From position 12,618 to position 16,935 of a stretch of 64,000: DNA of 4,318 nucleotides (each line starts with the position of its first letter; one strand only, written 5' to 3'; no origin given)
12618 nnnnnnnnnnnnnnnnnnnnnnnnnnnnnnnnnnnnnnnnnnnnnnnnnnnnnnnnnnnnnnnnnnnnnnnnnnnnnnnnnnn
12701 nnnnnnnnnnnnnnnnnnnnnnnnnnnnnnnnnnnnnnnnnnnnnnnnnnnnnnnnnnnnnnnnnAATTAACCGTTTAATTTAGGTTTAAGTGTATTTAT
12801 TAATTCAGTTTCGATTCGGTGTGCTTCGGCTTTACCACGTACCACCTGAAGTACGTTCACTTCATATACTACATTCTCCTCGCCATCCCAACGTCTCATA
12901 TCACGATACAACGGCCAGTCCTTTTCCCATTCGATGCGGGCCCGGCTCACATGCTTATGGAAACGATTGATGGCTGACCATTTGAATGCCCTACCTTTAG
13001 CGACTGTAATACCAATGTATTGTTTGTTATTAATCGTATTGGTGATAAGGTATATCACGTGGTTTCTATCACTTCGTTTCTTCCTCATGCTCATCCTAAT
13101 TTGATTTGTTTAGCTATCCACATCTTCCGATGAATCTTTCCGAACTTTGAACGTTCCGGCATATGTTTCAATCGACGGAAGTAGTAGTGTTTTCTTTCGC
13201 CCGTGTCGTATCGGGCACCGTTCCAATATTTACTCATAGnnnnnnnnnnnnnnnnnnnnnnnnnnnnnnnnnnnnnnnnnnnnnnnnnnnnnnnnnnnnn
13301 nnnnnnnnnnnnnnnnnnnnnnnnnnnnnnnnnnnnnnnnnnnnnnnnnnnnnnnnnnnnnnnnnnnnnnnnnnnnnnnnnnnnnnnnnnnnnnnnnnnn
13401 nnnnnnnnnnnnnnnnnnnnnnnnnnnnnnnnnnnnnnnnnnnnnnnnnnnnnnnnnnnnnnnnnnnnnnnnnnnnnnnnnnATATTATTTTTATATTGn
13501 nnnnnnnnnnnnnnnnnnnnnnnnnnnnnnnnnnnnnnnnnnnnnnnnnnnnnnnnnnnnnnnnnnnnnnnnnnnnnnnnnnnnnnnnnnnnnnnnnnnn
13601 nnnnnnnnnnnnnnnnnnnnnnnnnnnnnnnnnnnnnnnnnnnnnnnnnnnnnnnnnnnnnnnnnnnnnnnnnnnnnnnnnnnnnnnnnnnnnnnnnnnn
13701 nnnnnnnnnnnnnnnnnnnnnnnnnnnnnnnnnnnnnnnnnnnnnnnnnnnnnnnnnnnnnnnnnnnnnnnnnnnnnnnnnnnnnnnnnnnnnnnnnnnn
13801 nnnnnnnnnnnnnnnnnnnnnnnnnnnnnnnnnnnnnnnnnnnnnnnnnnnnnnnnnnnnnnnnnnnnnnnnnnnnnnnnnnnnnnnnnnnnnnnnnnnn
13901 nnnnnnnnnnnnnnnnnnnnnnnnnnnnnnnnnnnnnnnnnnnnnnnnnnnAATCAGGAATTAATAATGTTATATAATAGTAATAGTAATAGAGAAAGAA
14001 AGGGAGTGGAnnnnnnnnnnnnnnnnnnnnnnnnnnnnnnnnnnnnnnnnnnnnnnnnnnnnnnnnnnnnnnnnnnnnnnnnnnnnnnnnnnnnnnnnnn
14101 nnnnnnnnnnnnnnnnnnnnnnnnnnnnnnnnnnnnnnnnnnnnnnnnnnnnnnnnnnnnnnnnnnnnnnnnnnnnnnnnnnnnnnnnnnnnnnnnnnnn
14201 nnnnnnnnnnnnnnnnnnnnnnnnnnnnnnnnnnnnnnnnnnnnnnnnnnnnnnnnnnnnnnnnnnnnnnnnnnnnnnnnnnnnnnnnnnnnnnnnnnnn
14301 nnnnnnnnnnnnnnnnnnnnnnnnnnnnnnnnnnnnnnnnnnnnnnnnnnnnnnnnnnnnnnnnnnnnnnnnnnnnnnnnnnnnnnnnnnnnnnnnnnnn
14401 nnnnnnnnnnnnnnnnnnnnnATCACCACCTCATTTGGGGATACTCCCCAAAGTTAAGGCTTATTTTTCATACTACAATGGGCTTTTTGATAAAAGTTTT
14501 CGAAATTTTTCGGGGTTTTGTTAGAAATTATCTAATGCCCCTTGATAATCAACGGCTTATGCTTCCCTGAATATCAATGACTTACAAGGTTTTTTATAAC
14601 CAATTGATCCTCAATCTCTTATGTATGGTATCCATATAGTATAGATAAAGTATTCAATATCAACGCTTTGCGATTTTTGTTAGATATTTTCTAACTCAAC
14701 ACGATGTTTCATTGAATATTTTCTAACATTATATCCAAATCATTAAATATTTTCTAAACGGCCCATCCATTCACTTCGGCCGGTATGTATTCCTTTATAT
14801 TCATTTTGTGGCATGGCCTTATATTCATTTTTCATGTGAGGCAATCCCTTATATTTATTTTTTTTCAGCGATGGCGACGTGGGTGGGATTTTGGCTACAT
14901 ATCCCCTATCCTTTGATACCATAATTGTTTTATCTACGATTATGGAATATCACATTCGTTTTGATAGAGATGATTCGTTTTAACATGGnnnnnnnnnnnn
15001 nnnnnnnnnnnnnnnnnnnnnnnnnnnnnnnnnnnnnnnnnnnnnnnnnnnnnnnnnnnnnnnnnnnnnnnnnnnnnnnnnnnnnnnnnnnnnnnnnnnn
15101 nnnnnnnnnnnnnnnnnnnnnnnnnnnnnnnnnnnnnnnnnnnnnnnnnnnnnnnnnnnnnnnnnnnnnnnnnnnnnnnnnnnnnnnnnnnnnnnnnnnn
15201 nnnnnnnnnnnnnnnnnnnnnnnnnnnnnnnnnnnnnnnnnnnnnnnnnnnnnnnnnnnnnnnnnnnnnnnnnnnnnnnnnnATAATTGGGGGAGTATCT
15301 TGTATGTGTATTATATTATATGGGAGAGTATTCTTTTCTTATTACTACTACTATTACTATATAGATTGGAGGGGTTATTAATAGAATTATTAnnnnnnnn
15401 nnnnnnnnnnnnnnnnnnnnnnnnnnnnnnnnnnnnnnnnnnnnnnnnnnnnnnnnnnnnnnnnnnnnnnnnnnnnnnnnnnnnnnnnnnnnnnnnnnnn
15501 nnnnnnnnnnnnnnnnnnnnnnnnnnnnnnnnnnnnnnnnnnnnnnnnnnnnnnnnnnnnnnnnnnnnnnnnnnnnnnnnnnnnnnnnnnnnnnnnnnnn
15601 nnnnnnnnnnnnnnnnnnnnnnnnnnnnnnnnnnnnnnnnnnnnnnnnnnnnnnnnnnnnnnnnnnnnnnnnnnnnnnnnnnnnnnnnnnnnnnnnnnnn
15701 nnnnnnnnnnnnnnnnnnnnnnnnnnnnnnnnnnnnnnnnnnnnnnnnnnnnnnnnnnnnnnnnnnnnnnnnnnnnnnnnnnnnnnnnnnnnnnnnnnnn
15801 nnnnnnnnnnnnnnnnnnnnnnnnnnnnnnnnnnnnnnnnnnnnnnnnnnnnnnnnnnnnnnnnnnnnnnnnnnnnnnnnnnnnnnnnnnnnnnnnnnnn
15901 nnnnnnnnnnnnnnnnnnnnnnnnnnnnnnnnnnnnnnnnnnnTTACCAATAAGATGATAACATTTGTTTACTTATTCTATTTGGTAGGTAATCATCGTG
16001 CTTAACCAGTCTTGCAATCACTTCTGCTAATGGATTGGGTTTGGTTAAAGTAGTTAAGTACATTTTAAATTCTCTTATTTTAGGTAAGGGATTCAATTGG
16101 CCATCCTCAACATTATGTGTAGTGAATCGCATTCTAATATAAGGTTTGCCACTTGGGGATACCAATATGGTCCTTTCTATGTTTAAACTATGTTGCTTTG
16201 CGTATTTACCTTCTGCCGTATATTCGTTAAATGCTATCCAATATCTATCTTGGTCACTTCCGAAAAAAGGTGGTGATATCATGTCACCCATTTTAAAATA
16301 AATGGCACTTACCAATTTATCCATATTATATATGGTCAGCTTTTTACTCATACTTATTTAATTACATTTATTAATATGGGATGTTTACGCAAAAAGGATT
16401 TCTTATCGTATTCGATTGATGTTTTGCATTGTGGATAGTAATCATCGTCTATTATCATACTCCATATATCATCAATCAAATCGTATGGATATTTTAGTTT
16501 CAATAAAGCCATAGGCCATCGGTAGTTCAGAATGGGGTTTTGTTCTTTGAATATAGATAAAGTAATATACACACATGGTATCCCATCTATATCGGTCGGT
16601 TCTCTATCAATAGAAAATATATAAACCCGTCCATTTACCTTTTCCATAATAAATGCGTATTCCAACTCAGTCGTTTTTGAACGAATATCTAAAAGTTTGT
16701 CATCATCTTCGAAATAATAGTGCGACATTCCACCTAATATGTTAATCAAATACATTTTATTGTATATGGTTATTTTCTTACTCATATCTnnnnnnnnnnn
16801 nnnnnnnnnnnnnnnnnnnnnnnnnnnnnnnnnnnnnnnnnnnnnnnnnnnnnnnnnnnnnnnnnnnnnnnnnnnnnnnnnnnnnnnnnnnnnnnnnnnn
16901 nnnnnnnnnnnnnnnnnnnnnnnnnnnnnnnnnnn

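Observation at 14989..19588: Tandem array of 11 divergent paralogous genes (M..LTI-N..KL family)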

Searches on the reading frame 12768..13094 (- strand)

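Call 29: search_protein_families(library=phrogs, proteins=[window:12768-13094:-], max_evalue=0.001)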
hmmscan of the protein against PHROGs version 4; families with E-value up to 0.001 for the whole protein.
window:12768-13094:- (108 aa): 4 families
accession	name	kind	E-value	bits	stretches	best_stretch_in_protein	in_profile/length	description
phrog_7168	-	DNA, RNA and nucleotide metabolism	5.7e-09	36.8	1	13-100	3-80/284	homing endonuclease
phrog_19446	-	DNA, RNA and nucleotide metabolism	7.5e-07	29.9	1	14-102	4-79/254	homing endonuclease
phrog_314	-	DNA, RNA and nucleotide metabolism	1.3e-06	28.6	1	2-35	169-201/574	homing endonuclease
phrog_5123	-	DNA, RNA and nucleotide metabolism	4.1e-05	24.5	1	14-96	4-71/152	homing endonuclease with GIY-YIG motif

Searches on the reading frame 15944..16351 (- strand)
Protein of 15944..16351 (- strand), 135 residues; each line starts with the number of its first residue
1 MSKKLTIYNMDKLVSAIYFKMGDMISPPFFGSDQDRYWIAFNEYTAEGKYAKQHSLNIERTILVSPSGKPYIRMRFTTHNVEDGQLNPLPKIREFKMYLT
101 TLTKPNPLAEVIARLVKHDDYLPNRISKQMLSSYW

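Call 6: search_protein_families(library=pfam, alignment_id=A1, max_evalue=1)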
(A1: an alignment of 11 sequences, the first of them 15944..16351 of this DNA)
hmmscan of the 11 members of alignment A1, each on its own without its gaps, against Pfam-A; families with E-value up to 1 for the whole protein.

A. member 1, window:15944-16351:- (135 aa): 0 families

B. families by the number of members that match (of 11 scanned): 4 families
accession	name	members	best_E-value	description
PF00757.25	Furin-like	1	0.042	Furin-like cysteine rich region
PF22026.2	Alpha-amylase_C_2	1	0.049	Alpha-amylase C-terminal domain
PF09778.15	Guanylate_cyc_2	1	0.08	Guanylylate cyclase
PF10577.15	FAM171A1-2-B_N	1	0.12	FAM171A1/A2/B, N-terminal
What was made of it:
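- On F-actin capping protein (CapZ alpha/beta): No Pfam hit at E<=1 (call 6).
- On Giant-phage inner-head paralog family (pfam12699): No match for any of the 11 members (call 6).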

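Call 7: search_protein_families(library=phrogs, alignment_id=A1, max_evalue=0.1)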
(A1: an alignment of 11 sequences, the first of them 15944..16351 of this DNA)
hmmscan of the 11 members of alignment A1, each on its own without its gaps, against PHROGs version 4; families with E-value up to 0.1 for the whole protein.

A. member 1, window:15944-16351:- (135 aa): 0 families

B. families by the number of members that match (of 11 scanned): 4 families
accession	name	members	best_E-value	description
phrog_3396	-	1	0.003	segregation and condensation complex subunit ScpB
phrog_31383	-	1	0.054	-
phrog_7916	-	1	0.068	-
phrog_10778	-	1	0.085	-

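Call 13: find_homologous_proteins(query=A1, max_evalue=0.01)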
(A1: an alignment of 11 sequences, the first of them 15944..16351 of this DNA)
Query A1 (11 sequences) (135 aa, profile of the alignment): 14 proteins with E <= 0.01 among 902 candidates.
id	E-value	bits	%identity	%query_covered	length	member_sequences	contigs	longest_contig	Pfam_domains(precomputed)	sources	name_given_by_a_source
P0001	5.7e-30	122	85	100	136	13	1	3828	-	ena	-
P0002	7.6e-14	70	-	-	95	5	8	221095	-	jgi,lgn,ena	jgi:hypothetical protein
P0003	2.5e-13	68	55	8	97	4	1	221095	-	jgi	jgi:hypothetical protein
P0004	5.1e-12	64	-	-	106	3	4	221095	-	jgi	jgi:hypothetical protein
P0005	1.3e-9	56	33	22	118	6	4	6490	-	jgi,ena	-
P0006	1.5e-9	56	-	-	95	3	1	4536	-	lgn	-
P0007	1.5e-8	53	-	-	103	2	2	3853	-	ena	-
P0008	2.7e-8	52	46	10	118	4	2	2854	-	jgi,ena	jgi:hypothetical protein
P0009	3.6e-8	52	-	-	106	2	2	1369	-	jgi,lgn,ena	jgi:hypothetical protein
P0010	2.0e-7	49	33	22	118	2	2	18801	-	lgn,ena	-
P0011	7.9e-7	47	37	22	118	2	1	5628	-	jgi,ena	-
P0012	4.7e-6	45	-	-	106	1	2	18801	-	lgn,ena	-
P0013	2.0e-5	43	70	7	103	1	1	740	-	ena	-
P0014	9.9e-5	41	-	-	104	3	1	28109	-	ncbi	-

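Call 15: find_encoding_contigs(protein=P0002, flank=10000, max_places=10)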
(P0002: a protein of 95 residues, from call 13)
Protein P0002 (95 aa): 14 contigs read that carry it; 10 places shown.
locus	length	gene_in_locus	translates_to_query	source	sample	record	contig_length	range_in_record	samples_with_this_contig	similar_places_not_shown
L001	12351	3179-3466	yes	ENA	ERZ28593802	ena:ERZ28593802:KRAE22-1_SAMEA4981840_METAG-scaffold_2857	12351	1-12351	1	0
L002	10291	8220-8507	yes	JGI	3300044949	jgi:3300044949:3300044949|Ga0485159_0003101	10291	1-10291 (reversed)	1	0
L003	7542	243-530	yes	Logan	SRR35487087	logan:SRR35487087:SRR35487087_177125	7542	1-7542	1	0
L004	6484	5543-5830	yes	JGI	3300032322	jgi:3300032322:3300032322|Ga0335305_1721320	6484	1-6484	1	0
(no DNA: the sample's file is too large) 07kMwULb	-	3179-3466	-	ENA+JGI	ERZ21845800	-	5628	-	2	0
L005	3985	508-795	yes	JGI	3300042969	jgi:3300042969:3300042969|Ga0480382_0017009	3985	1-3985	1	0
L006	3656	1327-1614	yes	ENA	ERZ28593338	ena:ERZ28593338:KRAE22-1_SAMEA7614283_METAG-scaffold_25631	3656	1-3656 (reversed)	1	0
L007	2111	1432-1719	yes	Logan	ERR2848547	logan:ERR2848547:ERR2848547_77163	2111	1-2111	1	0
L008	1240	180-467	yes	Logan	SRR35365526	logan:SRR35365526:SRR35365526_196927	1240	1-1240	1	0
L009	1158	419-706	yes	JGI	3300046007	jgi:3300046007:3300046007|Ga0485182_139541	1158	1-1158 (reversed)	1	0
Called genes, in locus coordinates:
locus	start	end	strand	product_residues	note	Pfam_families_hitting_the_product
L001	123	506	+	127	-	-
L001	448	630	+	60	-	-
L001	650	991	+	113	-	-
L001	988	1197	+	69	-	-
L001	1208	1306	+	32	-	-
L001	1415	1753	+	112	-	PF00565:SNase (weak)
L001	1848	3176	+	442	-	PF00004:AAA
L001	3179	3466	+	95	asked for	-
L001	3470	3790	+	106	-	-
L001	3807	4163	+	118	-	-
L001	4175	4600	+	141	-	-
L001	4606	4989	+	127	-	-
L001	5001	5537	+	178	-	-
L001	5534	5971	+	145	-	-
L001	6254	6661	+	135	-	-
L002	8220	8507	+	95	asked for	-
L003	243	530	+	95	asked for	-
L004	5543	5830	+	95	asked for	-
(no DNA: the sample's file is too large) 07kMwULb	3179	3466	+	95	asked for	-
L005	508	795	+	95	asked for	-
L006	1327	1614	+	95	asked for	-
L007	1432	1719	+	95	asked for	-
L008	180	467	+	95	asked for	-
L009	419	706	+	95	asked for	-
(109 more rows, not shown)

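Call 32: search_protein_representatives(alignment_id=A2)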
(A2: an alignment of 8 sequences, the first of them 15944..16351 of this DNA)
Query: 8 sequences, 139 profile positions. Proteins with E-value up to 0.001 (for the whole library): 19; up to 1e-10: 11; up to 1e-30: 7. The best 19 are listed.
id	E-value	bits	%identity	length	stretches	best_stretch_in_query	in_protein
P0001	3.4e-45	169.8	-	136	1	1-139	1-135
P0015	1.5e-40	154.8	-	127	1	1-120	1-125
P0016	2.3e-37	144.4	-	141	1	1-138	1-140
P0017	8.9e-37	142.5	-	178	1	1-139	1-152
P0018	5.2e-36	140.0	-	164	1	1-138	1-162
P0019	3.0e-35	137.6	-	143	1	1-137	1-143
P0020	7.2e-35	136.4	-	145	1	1-128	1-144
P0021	5.2e-14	68.8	-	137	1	3-120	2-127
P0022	2.9e-11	59.9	-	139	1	1-130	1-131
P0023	4.7e-11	59.2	-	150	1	21-128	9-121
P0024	4.8e-11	59.2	-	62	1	83-138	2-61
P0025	8.4e-10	55.1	-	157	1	1-129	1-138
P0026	4.1e-09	52.9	-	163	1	2-121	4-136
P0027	1.1e-08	51.5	-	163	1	1-132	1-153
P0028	1.2e-07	48.1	-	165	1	1-121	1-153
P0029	5.7e-06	42.7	-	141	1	1-110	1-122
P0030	4.1e-04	36.7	-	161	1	1-114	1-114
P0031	5.4e-04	36.3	-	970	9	63-116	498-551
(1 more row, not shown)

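Call 34: find_encoding_contigs(protein=P0026, flank=10000, max_places=4)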
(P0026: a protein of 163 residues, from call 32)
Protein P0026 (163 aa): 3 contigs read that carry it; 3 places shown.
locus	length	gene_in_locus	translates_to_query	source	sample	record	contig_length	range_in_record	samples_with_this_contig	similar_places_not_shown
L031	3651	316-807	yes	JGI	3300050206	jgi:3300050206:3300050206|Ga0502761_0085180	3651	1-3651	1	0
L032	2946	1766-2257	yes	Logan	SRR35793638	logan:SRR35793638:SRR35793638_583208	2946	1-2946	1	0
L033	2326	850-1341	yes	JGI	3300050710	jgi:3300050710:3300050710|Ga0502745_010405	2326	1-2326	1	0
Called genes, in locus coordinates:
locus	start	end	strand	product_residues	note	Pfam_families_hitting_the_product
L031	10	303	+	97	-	-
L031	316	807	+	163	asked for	-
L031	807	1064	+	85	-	-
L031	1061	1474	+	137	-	-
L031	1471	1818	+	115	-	-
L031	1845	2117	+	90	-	-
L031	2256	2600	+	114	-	-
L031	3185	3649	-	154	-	?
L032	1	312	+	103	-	?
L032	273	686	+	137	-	-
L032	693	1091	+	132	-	-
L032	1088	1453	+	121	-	-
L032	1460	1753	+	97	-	-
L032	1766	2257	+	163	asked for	-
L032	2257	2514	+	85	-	-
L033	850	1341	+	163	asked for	-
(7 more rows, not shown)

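Call 36: find_encoding_contigs(protein=P0025, flank=10000, max_places=3)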
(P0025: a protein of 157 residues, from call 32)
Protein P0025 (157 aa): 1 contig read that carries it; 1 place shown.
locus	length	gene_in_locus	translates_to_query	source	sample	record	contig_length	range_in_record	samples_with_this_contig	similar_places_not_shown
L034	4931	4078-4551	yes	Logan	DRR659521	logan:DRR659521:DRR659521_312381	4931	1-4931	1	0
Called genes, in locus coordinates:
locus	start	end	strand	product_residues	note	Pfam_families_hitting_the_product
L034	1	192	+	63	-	?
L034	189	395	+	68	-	-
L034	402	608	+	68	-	-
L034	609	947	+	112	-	PF00565:SNase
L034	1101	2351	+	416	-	PF00004:AAA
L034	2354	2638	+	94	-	-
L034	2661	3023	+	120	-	PF03061:4HBT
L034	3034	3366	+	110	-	-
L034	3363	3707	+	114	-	-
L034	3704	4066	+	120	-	-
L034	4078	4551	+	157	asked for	-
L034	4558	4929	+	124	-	?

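Call 37: find_encoding_contigs(protein=P0029, flank=10000, max_places=3)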
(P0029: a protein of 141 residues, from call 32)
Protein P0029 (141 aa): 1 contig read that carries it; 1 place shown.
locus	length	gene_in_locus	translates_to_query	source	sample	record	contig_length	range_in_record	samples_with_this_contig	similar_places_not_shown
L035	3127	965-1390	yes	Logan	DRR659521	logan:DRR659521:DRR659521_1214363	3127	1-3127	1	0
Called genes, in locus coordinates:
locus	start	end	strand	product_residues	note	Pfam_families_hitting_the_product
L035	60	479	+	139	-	-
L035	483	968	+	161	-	-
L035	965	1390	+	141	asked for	-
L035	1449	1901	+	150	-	-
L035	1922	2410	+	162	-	-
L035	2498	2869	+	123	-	-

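Call 38: find_encoding_contigs(protein=P0030, flank=10000, max_places=3)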
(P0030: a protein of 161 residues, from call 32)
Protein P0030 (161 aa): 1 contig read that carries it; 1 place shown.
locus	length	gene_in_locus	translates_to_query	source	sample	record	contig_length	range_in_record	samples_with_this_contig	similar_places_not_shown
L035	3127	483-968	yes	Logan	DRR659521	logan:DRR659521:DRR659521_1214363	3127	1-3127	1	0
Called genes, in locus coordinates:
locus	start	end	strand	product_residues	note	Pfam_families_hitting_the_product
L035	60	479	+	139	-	-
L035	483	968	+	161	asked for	-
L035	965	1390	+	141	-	-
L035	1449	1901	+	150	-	-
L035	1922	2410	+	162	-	-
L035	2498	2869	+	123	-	-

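Call 39: find_encoding_contigs(protein=P0023, flank=10000, max_places=3)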
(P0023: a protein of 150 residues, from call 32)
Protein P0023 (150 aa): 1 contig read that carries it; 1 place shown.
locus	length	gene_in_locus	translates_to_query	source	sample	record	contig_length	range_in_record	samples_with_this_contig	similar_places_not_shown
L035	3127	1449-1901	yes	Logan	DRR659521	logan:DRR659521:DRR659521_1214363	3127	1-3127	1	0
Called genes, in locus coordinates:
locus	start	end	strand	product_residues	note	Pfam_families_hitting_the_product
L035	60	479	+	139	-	-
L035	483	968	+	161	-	-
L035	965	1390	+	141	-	-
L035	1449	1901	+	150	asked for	-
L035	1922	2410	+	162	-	-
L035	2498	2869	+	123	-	-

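Call 43: predict_structure(alignment_id=A5)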
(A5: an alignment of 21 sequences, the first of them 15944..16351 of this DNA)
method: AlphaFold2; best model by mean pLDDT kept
length: 135 residues; sequences in the alignment: 21
mean_pLDDT: 86.8   pTM: 0.81
mean pLDDT of the five models: 86.8, 86.4, 86.2, 85.9, 85.6
residues with pLDDT >= 90: 85; 70-90: 37; 50-70: 3; < 50: 10
segments of 3 or more residues with pLDDT < 50: 127-135
pLDDT, mean of each block of 10 residues (from residue 1): 81 92 92 95 89 95 92 95 87 93 89 91 62 35
secondary structure, 60 per line:
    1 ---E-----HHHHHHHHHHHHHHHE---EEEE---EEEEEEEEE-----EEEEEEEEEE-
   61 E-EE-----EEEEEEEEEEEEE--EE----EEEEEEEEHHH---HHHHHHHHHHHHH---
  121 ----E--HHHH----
elements in order: H10-24 E29-32 E36-44 E50-59 E70-82 E91-98 H105-117 H128-131
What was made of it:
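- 15944..16351 (-): g3, 135 aa (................); the modelled long member. AF2 pLDDT 86.8, pTM 0.81, H10-24, five strands, H105-117 (call 43).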

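Call 48: fold_search(model_id=the predicted structure, library=viral)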
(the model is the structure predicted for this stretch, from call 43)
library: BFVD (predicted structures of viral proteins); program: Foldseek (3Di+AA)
matches with E <= 10: 1317; with E <= 0.001: 0
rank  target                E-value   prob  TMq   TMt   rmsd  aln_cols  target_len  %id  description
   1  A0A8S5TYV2            2.4e-03  1.00  0.51  0.51   5.2       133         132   10  Torus domain [Siphoviridae sp. ctnPP24]
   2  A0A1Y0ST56            5.8e-03  0.99  0.38  0.44   7.4       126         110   10  Uncharacterized protein [Pseudomonas phage Phabio]
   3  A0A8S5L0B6            1.1e-02  0.94  0.29  0.31   7.5        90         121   16  Coat protein [ssRNA phage SRR5208570_3]
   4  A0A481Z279            1.9e-02  0.75  0.26  0.20  12.8       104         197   12  Uncharacterized protein [Pithovirus LCPAC101]
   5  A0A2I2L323            2.0e-02  0.98  0.43  0.41   6.1       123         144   10  Uncharacterized protein [Orpheovirus IHUMI-LCC2]
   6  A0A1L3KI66            2.0e-02  0.87  0.35  0.33  11.9       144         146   12  Uncharacterized protein [Beihai levi-like virus 9]
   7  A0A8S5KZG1            2.5e-02  0.72  0.31  0.33   6.8       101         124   11  Coat protein [ssRNA phage Zoerhiza.4_19]
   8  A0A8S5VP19            2.6e-02  0.97  0.35  0.05   6.9        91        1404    9  (no name in the UniProt tables at hand)
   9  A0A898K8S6            2.8e-02  0.90  0.36  0.28  11.9       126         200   10  (no name in the UniProt tables at hand)
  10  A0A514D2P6            2.8e-02  0.82  0.30  0.33  10.2       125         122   10  Uncharacterized protein [Leviviridae sp.]
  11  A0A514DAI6            3.0e-02  0.89  0.33  0.36   8.2       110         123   19  Uncharacterized protein [Leviviridae sp.]
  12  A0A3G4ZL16            3.0e-02  0.66  0.32  0.13  18.1       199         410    8  Uncharacterized protein [Terrestrivirus sp.]
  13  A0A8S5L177            3.1e-02  0.72  0.27  0.28   9.1       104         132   12  Coat protein [ssRNA phage SRR7976325_11]
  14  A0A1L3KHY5            3.3e-02  0.41  0.22  0.22  10.6       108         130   13  Uncharacterized protein [Beihai levi-like virus 17]
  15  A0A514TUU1            3.5e-02  0.80  0.33  0.34   8.6       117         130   14  Uncharacterized protein [Aeromonas phage PS1]
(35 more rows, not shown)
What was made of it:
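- Tried and rejected: Foldseek against viral predicted structures (BFVD) gave nothing below E 1e-3 (call 48).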

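Call 52: search_solved_structures(query=A2, max_evalue=10)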
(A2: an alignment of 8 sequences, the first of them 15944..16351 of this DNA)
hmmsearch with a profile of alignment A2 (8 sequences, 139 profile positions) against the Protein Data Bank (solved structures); distinct sequences matched with E-value up to 10: 6.
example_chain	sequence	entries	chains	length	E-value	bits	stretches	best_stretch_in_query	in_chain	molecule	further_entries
8r68_A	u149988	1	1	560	0.61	13.4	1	81-138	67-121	Zorya protein ZorC EH domain-containing protein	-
4c0n_A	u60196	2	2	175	0.65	13.3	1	11-61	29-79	2-ON-2 HEMOGLOBIN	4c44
5tz7_A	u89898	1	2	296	1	12.7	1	25-82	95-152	CurK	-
3kg9_A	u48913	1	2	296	1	12.7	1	25-82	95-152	CurK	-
5tz5_A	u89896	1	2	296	1.1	12.6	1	25-82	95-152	CurK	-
22vt_6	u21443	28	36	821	1.2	12.5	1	62-128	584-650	DNA replication licensing factor MCM6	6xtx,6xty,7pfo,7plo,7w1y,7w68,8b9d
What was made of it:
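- Tried and rejected: The profile search against PDB sequences gave nothing below E 0.6 (call 52).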

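Call 104: search_protein_families(library=padloc, proteins=[window:15944-16351:-], max_evalue=0.05)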
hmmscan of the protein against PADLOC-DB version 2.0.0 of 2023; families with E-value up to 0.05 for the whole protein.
window:15944-16351:- (135 aa): 0 families

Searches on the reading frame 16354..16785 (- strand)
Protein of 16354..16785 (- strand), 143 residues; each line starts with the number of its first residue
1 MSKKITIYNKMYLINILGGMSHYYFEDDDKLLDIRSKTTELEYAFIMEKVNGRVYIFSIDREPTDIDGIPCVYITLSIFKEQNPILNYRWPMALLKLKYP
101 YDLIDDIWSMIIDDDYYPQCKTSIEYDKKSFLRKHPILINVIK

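Call 104: search_protein_families(library=padloc, proteins=[window:16354-16785:-], max_evalue=0.05)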
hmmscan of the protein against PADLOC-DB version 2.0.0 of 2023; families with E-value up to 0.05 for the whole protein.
window:16354-16785:- (143 aa): 1 family
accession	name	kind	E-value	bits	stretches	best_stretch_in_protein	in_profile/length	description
PDLC00233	KwaB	-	0.0024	15.1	1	3-59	129-186/320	DUF4868 domain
